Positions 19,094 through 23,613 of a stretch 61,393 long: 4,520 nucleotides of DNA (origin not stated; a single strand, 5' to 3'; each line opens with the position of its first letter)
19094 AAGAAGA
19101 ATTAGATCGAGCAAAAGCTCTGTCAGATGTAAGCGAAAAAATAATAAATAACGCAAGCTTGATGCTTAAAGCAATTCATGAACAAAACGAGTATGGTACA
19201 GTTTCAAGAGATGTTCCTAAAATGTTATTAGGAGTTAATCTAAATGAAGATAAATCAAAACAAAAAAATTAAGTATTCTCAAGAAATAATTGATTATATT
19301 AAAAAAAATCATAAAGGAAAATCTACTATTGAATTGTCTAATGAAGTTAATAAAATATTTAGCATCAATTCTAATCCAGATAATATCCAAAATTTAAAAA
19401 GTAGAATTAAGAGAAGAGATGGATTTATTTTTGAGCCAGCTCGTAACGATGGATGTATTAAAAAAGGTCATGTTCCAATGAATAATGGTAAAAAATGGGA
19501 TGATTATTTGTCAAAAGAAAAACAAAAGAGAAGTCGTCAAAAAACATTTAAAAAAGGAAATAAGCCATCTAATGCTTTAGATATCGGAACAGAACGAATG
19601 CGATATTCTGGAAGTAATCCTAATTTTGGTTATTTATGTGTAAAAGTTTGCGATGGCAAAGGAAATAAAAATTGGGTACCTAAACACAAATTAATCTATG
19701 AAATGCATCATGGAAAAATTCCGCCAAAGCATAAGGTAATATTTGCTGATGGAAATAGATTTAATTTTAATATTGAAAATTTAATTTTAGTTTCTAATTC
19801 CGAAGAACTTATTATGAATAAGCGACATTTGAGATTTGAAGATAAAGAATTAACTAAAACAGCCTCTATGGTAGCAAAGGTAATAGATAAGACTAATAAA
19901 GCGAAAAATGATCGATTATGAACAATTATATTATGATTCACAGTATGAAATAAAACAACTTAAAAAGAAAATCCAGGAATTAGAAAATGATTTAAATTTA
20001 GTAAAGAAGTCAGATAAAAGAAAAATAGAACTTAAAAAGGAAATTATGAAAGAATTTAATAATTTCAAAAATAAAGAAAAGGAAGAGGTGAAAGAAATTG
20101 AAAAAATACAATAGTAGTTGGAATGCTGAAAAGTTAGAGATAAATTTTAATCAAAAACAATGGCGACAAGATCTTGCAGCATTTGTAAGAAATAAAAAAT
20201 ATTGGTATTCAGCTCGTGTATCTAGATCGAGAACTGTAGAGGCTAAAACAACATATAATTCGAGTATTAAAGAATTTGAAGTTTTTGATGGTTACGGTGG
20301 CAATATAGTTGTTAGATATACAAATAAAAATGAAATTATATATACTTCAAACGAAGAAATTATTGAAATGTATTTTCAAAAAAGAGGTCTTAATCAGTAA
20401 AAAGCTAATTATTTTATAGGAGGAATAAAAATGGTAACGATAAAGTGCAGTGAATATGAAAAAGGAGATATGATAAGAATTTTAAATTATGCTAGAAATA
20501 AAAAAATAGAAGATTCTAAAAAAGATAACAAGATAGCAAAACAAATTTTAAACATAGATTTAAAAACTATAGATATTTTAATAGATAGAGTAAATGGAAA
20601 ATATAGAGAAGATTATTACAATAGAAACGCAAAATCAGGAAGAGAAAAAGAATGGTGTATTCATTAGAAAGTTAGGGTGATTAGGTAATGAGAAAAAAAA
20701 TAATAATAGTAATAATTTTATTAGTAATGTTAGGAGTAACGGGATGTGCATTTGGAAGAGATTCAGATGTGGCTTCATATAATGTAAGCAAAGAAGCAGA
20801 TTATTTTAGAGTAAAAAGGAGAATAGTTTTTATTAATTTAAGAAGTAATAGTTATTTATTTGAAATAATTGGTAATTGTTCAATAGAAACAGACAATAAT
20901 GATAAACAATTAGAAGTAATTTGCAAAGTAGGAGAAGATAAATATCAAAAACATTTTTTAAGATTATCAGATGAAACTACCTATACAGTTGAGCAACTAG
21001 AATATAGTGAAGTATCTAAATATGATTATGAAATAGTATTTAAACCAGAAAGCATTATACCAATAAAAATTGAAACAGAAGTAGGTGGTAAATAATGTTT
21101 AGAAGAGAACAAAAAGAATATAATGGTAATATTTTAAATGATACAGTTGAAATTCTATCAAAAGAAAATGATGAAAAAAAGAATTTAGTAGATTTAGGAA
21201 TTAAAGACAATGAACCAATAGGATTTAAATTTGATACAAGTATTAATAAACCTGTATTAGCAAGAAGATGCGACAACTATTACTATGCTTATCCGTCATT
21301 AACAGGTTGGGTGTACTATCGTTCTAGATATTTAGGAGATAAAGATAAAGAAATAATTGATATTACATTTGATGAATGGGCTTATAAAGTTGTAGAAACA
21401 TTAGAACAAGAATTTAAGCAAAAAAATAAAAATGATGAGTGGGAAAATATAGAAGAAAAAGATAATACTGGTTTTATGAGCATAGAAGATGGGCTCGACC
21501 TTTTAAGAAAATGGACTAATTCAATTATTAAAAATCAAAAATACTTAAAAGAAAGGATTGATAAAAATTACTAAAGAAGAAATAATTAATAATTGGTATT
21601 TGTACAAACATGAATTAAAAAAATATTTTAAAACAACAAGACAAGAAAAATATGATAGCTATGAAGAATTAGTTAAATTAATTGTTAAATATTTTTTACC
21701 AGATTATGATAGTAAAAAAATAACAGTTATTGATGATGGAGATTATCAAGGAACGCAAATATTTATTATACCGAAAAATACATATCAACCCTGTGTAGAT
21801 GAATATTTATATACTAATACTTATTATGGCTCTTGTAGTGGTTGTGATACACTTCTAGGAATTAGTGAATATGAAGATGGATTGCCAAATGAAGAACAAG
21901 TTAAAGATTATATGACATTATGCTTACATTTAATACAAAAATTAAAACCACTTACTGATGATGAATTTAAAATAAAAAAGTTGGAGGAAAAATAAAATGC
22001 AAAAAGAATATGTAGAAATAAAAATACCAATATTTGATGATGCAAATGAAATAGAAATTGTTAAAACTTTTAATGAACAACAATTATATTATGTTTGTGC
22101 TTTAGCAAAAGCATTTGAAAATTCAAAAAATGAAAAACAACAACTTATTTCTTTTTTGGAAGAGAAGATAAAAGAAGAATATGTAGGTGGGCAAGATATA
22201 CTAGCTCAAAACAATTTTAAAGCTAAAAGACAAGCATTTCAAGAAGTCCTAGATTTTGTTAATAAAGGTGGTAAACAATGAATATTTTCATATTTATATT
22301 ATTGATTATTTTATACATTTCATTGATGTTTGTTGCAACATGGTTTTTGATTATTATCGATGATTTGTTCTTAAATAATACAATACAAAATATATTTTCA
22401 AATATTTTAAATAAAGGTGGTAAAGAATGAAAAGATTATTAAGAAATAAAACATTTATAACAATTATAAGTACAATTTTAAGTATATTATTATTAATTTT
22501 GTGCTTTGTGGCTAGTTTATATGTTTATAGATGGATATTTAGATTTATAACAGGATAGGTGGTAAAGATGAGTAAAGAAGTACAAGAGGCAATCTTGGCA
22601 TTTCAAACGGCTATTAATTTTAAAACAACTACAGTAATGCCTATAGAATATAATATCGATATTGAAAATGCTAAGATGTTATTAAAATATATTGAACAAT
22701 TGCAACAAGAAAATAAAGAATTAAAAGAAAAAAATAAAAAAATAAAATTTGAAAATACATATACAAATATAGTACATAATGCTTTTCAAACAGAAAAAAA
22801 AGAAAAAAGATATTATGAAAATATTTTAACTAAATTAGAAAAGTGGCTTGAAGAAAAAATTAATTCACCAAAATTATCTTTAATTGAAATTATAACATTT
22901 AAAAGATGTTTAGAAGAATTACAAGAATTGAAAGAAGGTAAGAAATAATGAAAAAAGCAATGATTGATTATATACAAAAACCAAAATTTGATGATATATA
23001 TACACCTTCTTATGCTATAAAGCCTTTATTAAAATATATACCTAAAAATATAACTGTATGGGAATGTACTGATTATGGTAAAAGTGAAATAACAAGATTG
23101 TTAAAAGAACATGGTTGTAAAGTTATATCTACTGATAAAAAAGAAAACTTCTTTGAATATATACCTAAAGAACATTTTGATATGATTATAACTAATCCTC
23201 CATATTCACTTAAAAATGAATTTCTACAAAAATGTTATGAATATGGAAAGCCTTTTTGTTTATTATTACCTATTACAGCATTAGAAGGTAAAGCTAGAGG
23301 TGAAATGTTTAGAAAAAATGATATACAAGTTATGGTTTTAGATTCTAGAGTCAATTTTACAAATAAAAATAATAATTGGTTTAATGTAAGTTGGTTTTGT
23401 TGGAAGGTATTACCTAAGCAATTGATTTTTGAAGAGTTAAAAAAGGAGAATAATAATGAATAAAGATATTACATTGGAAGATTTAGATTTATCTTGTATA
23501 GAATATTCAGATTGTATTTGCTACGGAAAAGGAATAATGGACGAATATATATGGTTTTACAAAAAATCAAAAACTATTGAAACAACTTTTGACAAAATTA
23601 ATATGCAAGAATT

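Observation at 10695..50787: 38-kb prophage splits comEC at its metallo-beta-lactamase motif; precise excision rebuilds an in-frame gene (candidate phage regulatory switch on DNA uptake)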

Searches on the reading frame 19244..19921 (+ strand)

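Call 9: search_protein_families(library=phrogs, proteins=[window:19244-19921:+])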
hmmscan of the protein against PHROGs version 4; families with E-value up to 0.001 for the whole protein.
window:19244-19921:+ (225 aa): 8 families
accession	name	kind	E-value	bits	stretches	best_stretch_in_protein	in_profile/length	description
phrog_1891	-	DNA, RNA and nucleotide metabolism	1.5e-48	166.5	1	5-222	46-242/255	HNH endonuclease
phrog_99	-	DNA, RNA and nucleotide metabolism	1.3e-10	42.5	1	106-187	131-200/383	HNH endonuclease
phrog_59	-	DNA, RNA and nucleotide metabolism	5.9e-10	40.1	1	122-200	170-243/423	HNH endonuclease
phrog_959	-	DNA, RNA and nucleotide metabolism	2.9e-07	31.3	1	124-207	38-121/138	HNH endonuclease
phrog_1492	-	DNA, RNA and nucleotide metabolism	4.1e-06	27.2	1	124-195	92-162/414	HNH endonuclease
phrog_826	-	DNA, RNA and nucleotide metabolism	8.4e-06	26.5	1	83-194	60-160/281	HNH endonuclease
phrog_15471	-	DNA, RNA and nucleotide metabolism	1.4e-05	26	1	128-190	18-78/183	HNH endonuclease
phrog_7545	-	DNA, RNA and nucleotide metabolism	7.9e-05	23.9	1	91-188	45-129/160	HNH endonuclease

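Call 51: search_protein_families(library=pfam, proteins=[window:19244-19921:+], max_evalue=0.01)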
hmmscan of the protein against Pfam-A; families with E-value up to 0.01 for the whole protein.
window:19244-19921:+ (225 aa): 1 family
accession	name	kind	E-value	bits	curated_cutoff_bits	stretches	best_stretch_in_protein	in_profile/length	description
PF13392.12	HNH_3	-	4.5e-14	52.2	24.8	1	146-187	2-43/46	HNH endonuclease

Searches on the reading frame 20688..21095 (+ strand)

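Call 51: search_protein_families(library=pfam, proteins=[window:20688-21095:+], max_evalue=0.01)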
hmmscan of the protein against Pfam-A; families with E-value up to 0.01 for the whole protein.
window:20688-21095:+ (135 aa): 1 family
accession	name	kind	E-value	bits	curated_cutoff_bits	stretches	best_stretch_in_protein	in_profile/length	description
PF25682.1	Phage_VG64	-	7.6e-51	171.6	27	1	1-130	1-126/127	Mycobacterium phage VG64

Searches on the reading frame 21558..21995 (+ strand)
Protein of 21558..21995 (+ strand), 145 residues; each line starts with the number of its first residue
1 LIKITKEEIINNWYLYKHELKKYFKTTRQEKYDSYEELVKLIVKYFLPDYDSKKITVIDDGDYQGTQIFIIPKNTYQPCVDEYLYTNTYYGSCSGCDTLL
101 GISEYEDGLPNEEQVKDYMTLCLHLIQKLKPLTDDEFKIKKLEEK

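Call 51: search_protein_families(library=pfam, proteins=[window:21558-21995:+], max_evalue=0.01)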
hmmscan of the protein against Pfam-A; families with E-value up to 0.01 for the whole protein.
window:21558-21995:+ (145 aa): 2 families
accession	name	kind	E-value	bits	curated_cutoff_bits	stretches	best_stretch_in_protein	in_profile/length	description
PF25711.1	crAss_THB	-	0.002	18.5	27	1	19-65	11-57/113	Crassvirus tail hub protein B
PF07922.17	Glyco_transf_52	-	0.0092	15.7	26.1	0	17-61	49-92/272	Glycosyltransferase family 52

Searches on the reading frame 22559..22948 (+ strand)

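Call 51: search_protein_families(library=pfam, proteins=[window:22559-22948:+], max_evalue=0.01)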
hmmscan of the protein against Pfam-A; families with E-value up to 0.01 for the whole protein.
window:22559-22948:+ (129 aa): 1 family
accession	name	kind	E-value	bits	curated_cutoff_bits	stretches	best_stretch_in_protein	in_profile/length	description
PF14687.11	DUF4460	-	0.0014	19.1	25.5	1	5-65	7-68/110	Domain of unknown function (DUF4460)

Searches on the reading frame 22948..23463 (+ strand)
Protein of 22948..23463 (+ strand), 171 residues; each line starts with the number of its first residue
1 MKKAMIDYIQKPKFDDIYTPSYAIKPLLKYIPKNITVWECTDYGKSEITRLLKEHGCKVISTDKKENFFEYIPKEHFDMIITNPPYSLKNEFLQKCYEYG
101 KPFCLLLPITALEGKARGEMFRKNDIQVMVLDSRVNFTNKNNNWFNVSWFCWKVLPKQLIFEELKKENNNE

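Call 24: search_protein_families(library=phrogs, proteins=[window:22948-23463:+])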
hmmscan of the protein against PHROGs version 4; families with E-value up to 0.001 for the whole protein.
window:22948-23463:+ (171 aa): 3 families
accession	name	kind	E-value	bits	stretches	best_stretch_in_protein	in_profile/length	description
phrog_799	-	other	4e-39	136.1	1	12-165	210-377/458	DNA methyltransferase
phrog_5172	-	unknown function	3.1e-06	27.2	1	65-111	83-135/377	-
phrog_6380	-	other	5.5e-05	23.3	1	62-94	106-144/382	DNA methyltransferase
